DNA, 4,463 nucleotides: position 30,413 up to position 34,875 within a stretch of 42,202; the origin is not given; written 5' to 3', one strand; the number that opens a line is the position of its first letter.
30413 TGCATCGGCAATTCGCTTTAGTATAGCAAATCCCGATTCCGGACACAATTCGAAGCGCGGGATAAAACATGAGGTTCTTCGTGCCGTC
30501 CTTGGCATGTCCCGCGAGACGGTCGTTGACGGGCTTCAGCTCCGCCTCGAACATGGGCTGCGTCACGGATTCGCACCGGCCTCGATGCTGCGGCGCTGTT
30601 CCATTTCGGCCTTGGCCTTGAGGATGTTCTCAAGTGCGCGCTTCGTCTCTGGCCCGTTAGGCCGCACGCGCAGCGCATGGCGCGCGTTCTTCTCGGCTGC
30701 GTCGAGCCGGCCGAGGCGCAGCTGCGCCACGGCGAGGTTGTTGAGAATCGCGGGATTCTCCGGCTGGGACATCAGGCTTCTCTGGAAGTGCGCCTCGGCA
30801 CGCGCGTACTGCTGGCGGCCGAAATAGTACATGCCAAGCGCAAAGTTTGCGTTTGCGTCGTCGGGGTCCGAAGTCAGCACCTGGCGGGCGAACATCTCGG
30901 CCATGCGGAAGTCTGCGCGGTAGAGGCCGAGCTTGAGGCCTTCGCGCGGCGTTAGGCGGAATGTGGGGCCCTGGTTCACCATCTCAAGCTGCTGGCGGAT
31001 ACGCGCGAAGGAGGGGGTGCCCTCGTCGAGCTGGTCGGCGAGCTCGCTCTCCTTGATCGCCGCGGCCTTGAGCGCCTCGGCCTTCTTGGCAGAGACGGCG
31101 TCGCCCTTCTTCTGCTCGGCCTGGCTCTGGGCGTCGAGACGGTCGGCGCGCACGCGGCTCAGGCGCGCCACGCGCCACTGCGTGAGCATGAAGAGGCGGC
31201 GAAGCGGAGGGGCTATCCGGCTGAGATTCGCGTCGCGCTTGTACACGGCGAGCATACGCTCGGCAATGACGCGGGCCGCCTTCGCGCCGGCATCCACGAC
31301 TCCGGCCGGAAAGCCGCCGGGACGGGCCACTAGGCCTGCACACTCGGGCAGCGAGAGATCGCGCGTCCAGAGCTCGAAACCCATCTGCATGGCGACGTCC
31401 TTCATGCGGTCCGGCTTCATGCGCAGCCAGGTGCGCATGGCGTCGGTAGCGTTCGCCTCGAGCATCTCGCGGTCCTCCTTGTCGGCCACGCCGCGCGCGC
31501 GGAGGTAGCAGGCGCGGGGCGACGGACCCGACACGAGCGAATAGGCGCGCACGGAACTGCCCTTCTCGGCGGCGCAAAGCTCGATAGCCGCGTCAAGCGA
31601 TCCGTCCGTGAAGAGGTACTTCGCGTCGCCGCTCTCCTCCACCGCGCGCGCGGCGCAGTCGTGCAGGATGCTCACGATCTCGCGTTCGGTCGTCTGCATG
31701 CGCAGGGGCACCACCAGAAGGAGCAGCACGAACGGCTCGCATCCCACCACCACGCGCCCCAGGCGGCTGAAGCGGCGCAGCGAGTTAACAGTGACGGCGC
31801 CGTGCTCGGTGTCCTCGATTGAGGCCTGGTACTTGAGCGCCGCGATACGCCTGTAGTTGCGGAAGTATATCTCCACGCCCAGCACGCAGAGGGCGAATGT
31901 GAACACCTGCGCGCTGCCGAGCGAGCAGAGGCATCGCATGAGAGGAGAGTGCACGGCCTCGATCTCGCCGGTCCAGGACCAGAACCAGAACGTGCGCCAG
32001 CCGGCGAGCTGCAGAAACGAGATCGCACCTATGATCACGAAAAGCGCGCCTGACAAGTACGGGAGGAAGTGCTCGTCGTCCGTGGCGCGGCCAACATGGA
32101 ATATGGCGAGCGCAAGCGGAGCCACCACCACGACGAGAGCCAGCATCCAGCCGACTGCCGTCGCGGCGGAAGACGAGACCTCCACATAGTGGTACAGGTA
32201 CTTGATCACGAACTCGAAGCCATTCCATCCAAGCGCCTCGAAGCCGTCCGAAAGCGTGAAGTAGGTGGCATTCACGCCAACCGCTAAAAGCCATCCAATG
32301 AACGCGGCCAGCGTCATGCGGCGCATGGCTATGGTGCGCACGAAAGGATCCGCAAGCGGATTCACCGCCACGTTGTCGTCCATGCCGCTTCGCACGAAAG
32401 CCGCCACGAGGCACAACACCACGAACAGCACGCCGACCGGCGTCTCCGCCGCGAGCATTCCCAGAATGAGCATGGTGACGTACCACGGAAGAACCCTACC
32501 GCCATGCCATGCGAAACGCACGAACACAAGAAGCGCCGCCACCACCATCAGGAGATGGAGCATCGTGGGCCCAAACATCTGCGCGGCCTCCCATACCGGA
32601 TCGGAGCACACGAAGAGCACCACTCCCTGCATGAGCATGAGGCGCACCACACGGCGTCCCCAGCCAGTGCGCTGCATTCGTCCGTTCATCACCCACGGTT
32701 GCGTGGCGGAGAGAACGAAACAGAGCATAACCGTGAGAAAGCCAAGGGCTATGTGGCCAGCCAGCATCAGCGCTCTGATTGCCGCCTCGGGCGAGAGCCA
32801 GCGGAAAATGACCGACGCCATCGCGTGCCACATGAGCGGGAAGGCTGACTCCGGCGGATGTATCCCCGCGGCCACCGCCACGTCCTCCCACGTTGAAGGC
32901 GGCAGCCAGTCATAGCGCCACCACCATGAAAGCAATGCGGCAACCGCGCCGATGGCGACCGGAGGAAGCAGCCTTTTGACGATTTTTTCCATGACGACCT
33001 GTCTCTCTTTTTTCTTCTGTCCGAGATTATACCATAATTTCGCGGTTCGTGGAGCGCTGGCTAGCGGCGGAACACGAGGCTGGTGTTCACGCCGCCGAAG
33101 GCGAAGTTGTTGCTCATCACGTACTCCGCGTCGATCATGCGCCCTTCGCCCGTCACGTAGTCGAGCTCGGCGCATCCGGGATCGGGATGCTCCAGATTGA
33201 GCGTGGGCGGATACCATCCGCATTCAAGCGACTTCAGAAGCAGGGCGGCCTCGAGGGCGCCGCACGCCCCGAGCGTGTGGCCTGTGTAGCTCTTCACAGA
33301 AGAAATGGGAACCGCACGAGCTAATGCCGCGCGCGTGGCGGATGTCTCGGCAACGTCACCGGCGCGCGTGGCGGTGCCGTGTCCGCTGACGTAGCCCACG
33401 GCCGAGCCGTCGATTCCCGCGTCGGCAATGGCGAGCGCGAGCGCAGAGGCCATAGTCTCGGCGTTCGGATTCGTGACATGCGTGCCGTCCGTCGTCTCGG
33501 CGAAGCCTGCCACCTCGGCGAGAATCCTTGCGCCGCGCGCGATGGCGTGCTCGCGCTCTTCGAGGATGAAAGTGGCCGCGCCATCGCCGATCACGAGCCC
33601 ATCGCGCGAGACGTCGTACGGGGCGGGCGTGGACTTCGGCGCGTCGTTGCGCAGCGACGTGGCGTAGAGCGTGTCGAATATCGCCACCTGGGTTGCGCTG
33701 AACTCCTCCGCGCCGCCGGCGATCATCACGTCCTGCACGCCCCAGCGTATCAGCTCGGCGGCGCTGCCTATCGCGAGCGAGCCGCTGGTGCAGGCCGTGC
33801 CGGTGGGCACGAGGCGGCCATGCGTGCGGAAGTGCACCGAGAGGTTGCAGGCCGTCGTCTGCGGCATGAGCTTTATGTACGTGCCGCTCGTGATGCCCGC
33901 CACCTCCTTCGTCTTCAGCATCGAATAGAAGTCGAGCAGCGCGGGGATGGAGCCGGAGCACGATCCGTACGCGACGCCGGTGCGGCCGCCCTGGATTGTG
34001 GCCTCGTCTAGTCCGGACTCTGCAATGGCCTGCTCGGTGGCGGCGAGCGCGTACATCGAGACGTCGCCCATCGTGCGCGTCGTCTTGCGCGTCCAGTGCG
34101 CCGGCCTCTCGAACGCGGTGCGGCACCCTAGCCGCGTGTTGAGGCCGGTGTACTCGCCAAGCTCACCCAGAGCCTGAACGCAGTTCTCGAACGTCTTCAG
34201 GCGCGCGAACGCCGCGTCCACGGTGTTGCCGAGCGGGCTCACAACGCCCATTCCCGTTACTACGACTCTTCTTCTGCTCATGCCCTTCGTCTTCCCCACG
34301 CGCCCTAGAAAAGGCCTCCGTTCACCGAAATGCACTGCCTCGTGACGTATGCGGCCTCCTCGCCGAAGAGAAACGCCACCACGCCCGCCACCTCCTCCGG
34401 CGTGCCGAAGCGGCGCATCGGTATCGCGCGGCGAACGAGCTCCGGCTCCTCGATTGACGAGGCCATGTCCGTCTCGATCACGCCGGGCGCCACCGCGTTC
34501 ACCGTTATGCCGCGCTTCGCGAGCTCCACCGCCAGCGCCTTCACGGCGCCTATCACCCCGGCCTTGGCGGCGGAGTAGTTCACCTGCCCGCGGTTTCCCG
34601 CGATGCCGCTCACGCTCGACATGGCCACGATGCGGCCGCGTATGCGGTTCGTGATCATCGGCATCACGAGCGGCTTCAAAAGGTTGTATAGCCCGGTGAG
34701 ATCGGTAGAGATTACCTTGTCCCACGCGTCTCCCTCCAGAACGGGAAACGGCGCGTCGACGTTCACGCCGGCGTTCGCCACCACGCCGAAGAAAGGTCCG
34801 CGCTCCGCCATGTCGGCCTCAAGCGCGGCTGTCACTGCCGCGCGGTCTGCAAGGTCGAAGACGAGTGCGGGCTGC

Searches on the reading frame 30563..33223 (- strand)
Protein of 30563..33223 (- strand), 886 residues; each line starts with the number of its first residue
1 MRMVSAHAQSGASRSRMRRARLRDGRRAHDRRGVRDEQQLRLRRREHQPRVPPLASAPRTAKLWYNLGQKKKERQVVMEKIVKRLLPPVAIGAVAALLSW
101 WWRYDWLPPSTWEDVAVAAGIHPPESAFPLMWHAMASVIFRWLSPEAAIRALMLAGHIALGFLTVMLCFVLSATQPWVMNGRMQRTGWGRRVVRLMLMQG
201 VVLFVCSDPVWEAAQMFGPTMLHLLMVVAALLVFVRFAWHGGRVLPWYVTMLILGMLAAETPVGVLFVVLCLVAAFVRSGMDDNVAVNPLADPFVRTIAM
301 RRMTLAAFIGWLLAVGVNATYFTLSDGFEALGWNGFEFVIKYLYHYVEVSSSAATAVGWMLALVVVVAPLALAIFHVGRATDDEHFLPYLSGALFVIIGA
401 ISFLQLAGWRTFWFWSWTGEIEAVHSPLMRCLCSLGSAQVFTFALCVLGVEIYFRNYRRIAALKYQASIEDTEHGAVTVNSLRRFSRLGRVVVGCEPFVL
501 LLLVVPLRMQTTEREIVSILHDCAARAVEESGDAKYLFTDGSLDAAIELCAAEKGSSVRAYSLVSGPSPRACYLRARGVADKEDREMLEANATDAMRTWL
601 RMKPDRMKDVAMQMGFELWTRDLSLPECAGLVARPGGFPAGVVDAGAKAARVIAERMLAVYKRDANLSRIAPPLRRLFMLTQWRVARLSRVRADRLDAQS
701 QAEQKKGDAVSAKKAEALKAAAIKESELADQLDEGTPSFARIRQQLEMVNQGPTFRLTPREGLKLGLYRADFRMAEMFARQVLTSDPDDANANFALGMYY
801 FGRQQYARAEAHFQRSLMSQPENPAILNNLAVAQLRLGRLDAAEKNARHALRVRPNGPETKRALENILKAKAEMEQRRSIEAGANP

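Call 63: search_protein_families(library=pfam, proteins=[window:30563-33223:-], max_evalue=0.001)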
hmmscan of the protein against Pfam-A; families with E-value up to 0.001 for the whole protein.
window:30563-33223:- (886 aa): 11 families
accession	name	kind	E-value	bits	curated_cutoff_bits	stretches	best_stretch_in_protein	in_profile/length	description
PF13431.12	TPR_17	-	2.2e-09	37.3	24.4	0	813-844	2-33/34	Tetratricopeptide repeat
PF07719.23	TPR_2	-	7.5e-09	35.5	27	1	790-823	1-34/34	Tetratricopeptide repeat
PF13424.12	TPR_12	-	1.1e-08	35.6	30.1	1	825-875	4-59/77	Tetratricopeptide repeat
PF13432.12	TPR_16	-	3e-08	34.4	32.7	1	794-854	1-61/65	Tetratricopeptide repeat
PF14559.12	TPR_19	-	4e-08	33.9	25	1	802-863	3-64/68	Tetratricopeptide repeat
PF00515.34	TPR_1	-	8.8e-08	32.1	27.8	0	825-856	2-33/34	Tetratricopeptide repeat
PF13181.12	TPR_8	-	1.1e-06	28.7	25.7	0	826-856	3-33/34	Tetratricopeptide repeat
PF12895.13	ANAPC3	-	1.5e-05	25.7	27.2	1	772-846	5-78/82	Anaphase-promoting complex, cyclosome, subunit 3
PF13414.12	TPR_11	-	0.00012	22.1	26.8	0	800-838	4-42/42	TPR repeat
PF13371.12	TPR_9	-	0.00014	22.2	35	1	800-863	5-68/73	Tetratricopeptide repeat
PF13428.12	TPR_14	-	0.00052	20.9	23.5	0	791-832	2-43/44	Tetratricopeptide repeat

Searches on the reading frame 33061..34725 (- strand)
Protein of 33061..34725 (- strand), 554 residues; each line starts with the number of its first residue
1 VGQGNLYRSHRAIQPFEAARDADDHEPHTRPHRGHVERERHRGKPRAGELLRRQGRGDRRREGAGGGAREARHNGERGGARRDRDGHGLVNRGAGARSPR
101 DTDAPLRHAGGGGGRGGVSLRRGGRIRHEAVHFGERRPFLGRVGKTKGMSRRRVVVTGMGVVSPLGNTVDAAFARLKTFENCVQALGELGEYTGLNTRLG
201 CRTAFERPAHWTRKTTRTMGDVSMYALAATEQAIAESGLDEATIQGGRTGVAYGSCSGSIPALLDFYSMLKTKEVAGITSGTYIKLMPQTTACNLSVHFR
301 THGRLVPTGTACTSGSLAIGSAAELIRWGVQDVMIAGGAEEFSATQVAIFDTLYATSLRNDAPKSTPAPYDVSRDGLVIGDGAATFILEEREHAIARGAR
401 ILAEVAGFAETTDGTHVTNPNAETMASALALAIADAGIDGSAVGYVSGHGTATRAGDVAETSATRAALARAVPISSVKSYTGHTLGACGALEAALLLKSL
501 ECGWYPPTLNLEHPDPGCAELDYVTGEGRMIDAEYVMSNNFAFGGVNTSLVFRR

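Call 63: search_protein_families(library=pfam, proteins=[window:33061-34725:-], max_evalue=0.001)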
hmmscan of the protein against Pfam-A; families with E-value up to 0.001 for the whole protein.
window:33061-34725:- (554 aa): 3 families
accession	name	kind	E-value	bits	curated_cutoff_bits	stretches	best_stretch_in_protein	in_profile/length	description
PF00109.32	ketoacyl-synt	-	3.4e-31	109.2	20.8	1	152-394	2-252/252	Beta-ketoacyl synthase, N-terminal domain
PF02801.28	Ketoacyl-synt_C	-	1.2e-25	90.3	20.8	1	402-512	1-119/119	Beta-ketoacyl synthase, C-terminal domain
PF00108.29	Thiolase_N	-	4.2e-05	23.5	26.4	1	310-348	83-121/260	Thiolase, N-terminal domain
